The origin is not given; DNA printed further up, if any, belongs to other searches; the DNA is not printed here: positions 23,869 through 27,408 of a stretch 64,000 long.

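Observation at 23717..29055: Heavy-metal RND pump operon with outer-membrane factor and permease but no periplasmic adaptor gene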

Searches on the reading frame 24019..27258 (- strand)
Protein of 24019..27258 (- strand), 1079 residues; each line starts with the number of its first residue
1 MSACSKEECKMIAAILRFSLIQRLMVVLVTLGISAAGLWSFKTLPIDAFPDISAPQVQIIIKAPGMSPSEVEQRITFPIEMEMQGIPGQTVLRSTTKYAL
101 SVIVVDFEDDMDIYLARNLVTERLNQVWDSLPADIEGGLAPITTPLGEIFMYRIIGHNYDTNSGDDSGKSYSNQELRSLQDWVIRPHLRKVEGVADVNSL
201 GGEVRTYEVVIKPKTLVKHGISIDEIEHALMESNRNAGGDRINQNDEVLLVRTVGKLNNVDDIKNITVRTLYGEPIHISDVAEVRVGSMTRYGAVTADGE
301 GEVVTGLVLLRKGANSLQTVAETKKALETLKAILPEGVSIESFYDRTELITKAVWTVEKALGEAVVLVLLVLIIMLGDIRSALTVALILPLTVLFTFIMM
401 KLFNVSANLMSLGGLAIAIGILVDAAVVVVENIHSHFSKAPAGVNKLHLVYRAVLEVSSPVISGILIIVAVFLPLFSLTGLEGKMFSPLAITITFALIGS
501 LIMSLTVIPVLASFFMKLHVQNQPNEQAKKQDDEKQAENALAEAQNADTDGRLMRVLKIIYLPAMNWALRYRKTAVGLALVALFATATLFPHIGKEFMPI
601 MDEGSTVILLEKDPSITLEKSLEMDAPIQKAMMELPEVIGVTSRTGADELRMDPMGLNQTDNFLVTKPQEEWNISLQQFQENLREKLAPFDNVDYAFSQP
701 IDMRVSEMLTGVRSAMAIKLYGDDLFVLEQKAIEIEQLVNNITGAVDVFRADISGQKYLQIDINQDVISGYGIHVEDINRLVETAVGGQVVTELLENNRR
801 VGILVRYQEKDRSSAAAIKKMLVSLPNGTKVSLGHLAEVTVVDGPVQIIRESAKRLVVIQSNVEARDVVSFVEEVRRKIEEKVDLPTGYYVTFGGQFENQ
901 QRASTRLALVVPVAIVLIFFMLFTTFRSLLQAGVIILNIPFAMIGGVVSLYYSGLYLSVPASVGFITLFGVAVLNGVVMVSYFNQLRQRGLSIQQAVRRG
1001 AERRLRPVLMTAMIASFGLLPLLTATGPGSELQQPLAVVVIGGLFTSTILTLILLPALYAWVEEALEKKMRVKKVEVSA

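Call 3: search_protein_families(library=pfam, proteins=[window:24019-27258:-], max_evalue=0.01)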
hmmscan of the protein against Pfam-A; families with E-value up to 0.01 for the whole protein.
window:24019-27258:- (1079 aa): 2 families
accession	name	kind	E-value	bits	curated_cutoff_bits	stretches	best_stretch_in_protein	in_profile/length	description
PF00873.25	ACR_tran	-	2.7e-290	966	28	1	15-1062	1-1020/1021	AcrB/AcrD/AcrF family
PF03176.21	MMPL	-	1.2e-08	34.8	20.5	1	863-1062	98-302/333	MMPL family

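Call 8: find_encoding_contigs(protein=window:24019-27228:-, flank=10000, max_places=6)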
Protein window:24019-27228:- (1069 aa): no gene with exactly this product is on record in the collection.
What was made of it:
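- Tried and rejected: (9) The exact protein of the window is not on record in the assembly index (call 8).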

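Call 9: find_homologous_proteins(query=window:24022-27228:-, max_evalue=1e-50)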
Query window:24022-27228:- (1069 aa): 8000 proteins with E <= 1e-50 among 8000 candidates; the best 120 are listed.
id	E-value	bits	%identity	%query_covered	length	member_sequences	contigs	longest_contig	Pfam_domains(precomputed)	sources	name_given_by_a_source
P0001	0.0e+0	2186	96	100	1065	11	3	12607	PF03176.22,PF00873.26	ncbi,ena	-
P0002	0.0e+0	2182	96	100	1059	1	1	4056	PF03176.22,PF00873.26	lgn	-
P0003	0.0e+0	2173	95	100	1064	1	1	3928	PF03176.22,PF00873.26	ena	-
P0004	0.0e+0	2075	91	100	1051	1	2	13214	PF03176.22,PF00873.26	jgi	jgi:cobalt-zinc-cadmium resistance protein CzcA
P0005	0.0e+0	2067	91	100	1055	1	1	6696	PF03176.22,PF00873.26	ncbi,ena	-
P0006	0.0e+0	2060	90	100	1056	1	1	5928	PF03176.22,PF00873.26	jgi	jgi:cobalt-zinc-cadmium resistance protein CzcA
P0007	0.0e+0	2059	92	99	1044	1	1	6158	PF03176.22,PF00873.26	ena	-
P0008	0.0e+0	2055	92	99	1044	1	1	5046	PF03176.22,PF00873.26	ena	-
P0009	0.0e+0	2053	90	100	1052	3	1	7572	PF03176.22,PF00873.26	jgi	-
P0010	0.0e+0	2053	92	99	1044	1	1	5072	PF03176.22,PF00873.26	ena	-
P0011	0.0e+0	2015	88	100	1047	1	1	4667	PF03176.22,PF00873.26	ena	-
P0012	0.0e+0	2013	89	100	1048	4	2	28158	PF03176.22,PF00873.26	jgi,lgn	jgi:cobalt-zinc-cadmium resistance protein CzcA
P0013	0.0e+0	1975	87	99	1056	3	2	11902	PF03176.22,PF00873.26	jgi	jgi:cobalt-zinc-cadmium resistance protein CzcA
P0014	0.0e+0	1972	87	99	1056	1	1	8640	PF03176.22,PF00873.26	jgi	jgi:cobalt-zinc-cadmium resistance protein CzcA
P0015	0.0e+0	1964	86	99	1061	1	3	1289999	PF03176.22,PF00873.26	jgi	-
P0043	0.0e+0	1929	86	99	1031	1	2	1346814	PF03176.22,PF00873.26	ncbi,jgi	jgi:heavy metal efflux system protein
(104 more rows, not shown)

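Call 10: find_encoding_contigs(protein=P0001, flank=8000, max_places=3)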
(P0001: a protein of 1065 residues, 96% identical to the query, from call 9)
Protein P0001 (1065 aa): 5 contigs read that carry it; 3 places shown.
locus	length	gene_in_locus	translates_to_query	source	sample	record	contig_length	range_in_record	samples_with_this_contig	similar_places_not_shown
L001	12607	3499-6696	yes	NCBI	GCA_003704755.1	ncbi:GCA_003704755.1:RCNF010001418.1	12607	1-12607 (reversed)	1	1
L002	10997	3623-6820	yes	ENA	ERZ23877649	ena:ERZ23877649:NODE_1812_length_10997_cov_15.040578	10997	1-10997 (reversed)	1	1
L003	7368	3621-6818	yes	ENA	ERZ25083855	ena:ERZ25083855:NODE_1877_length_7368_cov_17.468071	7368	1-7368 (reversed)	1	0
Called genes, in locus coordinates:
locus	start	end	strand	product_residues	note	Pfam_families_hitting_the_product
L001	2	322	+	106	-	?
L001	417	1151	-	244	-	PF01292:Ni_hydr_CYTB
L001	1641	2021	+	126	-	-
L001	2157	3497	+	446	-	PF02321:OEP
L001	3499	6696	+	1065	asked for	PF00873:ACR_tran, PF03176:MMPL (weak)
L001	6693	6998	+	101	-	PF11582:DUF3240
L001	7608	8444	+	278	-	PF00165:HTH_AraC (weak), PF12833:HTH_18, PF01035:DNA_binding_1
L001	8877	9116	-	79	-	-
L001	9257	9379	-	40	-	-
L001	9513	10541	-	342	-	PF12146:Hydrolase_4, PF00561:Abhydrolase_1, PF12697:Abhydrolase_6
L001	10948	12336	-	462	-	PF00072:Response_reg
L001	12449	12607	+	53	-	?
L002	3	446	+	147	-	?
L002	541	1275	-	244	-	PF01292:Ni_hydr_CYTB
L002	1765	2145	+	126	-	-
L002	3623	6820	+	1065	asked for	PF00873:ACR_tran, PF03176:MMPL (weak)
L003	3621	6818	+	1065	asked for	PF00873:ACR_tran, PF03176:MMPL (weak)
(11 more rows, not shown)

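Call 11: find_encoding_contigs(protein=P0015, flank=8000, max_places=2)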
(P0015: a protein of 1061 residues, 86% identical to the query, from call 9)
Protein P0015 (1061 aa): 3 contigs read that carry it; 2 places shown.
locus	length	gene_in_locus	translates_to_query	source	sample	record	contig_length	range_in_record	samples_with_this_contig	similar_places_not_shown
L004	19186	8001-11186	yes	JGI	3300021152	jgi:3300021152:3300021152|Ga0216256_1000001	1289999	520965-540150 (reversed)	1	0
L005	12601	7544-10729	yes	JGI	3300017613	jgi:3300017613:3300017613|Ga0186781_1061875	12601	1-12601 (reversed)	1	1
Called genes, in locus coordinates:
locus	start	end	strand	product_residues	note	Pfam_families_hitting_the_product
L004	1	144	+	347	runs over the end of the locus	PF00902:TatC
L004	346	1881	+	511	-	PF01676:Metalloenzyme, PF06415:iPGM_N, PF01663:Phosphodiest (weak)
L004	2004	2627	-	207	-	PF01625:PMSR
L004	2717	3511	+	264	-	PF12048:DUF3530, PF08538:DUF1749 (weak), PF12697:Abhydrolase_6 (weak), PF00561:Abhydrolase_1, PF02230:Abhydrolase_2 (weak), PF03959:FSH1 (weak), PF12048:DUF3530, PF02450:LCAT (weak)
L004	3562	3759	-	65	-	-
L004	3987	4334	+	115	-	-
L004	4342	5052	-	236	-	PF00027:cNMP_binding, PF13545:HTH_Crp_2, PF00325:Crp (weak)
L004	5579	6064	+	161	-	PF03860:Csp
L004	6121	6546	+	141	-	-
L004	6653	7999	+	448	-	PF02321:OEP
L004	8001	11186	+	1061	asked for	PF00873:ACR_tran, PF03176:MMPL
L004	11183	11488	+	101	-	PF00543:P-II (weak), PF11582:DUF3240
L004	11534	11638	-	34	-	-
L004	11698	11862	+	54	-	-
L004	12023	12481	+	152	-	-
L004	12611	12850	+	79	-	-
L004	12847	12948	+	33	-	-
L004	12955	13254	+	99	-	-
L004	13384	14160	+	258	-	PF09234:DUF1963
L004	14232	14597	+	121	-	-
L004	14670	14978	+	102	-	-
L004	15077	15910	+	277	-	PF04471:Mrr_cat, PF22722:NA-iREase1 (weak)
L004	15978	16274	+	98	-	-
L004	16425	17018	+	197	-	PF00027:cNMP_binding (faint)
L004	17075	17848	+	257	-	PF13714:PEP_mutase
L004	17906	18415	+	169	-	PF00578:AhpC-TSA, PF08534:Redoxin, PF13911:AhpC-TSA_2 (weak)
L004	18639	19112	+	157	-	-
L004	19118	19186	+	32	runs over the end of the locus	-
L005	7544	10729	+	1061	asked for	PF00873:ACR_tran, PF03176:MMPL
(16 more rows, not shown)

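Call 12: find_related_loci(query=window:24022-27228:-, collection=genome_contigs, flank=10000)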
Query window:24022-27228:- (1069 aa) in genome_contigs; peptide patterns used: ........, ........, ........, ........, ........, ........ (x = any residue, [..] = any of these).
598 stretches matched a pattern (row limit reached: there are more); 553 encode a relative of the query (tblastn E <= 1e-3); the best 80 are kept; 80 distinct loci.
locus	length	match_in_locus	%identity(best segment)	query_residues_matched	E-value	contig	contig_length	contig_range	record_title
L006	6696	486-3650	91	1-1069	0e+0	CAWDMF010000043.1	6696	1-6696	MAG: uncultured Gammaproteobacteria bacterium isolate MFD03551.bin.2.90 genome assembly, contig: contig_55156, whole gen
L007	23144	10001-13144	88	1-1069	0e+0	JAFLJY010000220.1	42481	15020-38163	MAG: Gammaproteobacteria bacterium isolate MC-11 c_000001233580_1, whole genome shotgun sequence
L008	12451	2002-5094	85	1-1065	0e+0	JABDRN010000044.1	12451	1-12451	MAG: Gammaproteobacteria bacterium isolate Site_C30 k127_447577, whole genome shotgun sequence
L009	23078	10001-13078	86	1-1060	0e+0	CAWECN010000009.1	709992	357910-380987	MAG: uncultured Gammaproteobacteria bacterium isolate MFD03551.bin.1.144 genome assembly, contig: contig_29528, whole ge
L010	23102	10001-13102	78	1-1060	0e+0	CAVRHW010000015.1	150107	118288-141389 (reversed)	MAG: uncultured Gammaproteobacteria bacterium isolate MFD05684.bin.2.96 genome assembly, contig: contig_52110, whole gen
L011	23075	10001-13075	76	1-1060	0e+0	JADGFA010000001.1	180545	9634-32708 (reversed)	MAG: Gammaproteobacteria bacterium isolate OB6 NODE_22_length_180545_cov_5.754082, whole genome shotgun sequence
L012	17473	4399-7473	76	1-1060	0e+0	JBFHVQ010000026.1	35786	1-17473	MAG: Gammaproteobacteria bacterium isolate Mix_sand09.2021.07.G.57 k141_588718_length_35786_cov_13.1079, whole genome sh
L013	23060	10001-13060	70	1-1059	0e+0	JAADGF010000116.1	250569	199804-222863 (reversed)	MAG: Gammaproteobacteria bacterium isolate M_MetaBat.104 contig-127_15, whole genome shotgun sequence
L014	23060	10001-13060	68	1-1059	0e+0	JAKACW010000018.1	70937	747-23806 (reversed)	MAG: Proteobacteria bacterium isolate WH4.bin33 NODE_237_length_70937_cov_2.076303, whole genome shotgun sequence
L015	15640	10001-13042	69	1-1053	0e+0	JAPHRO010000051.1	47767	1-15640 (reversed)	MAG: Gammaproteobacteria bacterium isolate N2D-Bin_4 c_000000076587, whole genome shotgun sequence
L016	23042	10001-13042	67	1-1053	0e+0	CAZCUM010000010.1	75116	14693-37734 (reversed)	MAG TPA_asm: uncultured Robiginitomaculum sp. isolate SRP215229_co1_116 genome assembly, contig: NODE_170_length_75116_c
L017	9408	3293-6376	67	1-1064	0e+0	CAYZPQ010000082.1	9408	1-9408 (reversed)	MAG TPA_asm: uncultured Planctomycetales bacterium isolate SRP219642_co4_193 genome assembly, contig: NODE_12425_length_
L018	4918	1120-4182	69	1-1060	0e+0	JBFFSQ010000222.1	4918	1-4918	MAG: Gammaproteobacteria bacterium isolate Mix_mud21.2022.07.52 k141_645193_length_4918_cov_21.7662, whole genome shotgu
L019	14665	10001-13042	68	1-1053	0e+0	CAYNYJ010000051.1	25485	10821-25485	MAG TPA_asm: uncultured Ectothiorhodospiraceae bacterium isolate SRP215229_co1_30 genome assembly, contig: NODE_1055_len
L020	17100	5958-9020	67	1-1053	0e+0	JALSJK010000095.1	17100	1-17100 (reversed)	MAG: Methylomonas sp. isolate 354-166_metabat2_scaf2bin.094 354-166_scaffold_3244_c1, whole genome shotgun sequence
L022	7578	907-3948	68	1-1053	0e+0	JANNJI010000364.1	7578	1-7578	MAG: Gammaproteobacteria bacterium isolate SOY_40_concoct_13 SOY_40_k141_310812, whole genome shotgun sequence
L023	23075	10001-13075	66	1-1064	0e+0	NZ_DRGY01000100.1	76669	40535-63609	MAG: Marinobacter antarcticus isolate HyVt-357 HyVt-357_k145_677986, whole genome shotgun sequence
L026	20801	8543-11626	67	1-1064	0e+0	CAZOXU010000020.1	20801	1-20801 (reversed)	MAG TPA_asm: uncultured Planctomycetales bacterium isolate SRP278252_co2_25 genome assembly, contig: NODE_5159_length_20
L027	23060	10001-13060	69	1-1059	0e+0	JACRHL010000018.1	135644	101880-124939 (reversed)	MAG: Nitrospirae bacterium isolate NC_groundwater_1776_Pr3_B-0.1um_70_102 SR-2_scaffold_141_2914380, whole genome shotgu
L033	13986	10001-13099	65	1-1069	0e+0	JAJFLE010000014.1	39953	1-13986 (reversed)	MAG: Mariprofundus sp. isolate OFTM123 OFTM123_13, whole genome shotgun sequence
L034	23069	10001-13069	65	1-1060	0e+0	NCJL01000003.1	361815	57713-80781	MAG: Gallionellales bacterium 39-52-133 lw04302015_39_scaffold_28, whole genome shotgun sequence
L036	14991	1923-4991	66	1-1060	0e+0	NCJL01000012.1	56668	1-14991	MAG: Gallionellales bacterium 39-52-133 lw04302015_39_scaffold_206, whole genome shotgun sequence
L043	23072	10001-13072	63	1-1061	0e+0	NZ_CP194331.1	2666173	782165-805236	Candidatus Ferrigenium straubiae strain KS chromosome, complete genome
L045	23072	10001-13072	63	1-1061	0e+0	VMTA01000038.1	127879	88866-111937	MAG: Sideroxydans sp. isolate S2_22 k141_450598, whole genome shotgun sequence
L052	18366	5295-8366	69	1-1063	0e+0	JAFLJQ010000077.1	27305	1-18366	MAG: Gammaproteobacteria bacterium isolate MC-03 c_000000763299, whole genome shotgun sequence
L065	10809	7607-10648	61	1-1053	0e+0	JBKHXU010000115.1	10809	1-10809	MAG: Gammaproteobacteria bacterium isolate N_bin.27.orig k127_797553, whole genome shotgun sequence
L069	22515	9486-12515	49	1-1049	0e+0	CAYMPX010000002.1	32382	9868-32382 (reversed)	MAG TPA_asm: uncultured Methylomarinum sp. isolate SRP216583_co2_75 genome assembly, contig: NODE_748_length_32382_cov_1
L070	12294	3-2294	65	278-1066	0e+0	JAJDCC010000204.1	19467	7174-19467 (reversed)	MAG: Candidatus Omnitrophota bacterium isolate OFTM210 OFTM210_203, whole genome shotgun sequence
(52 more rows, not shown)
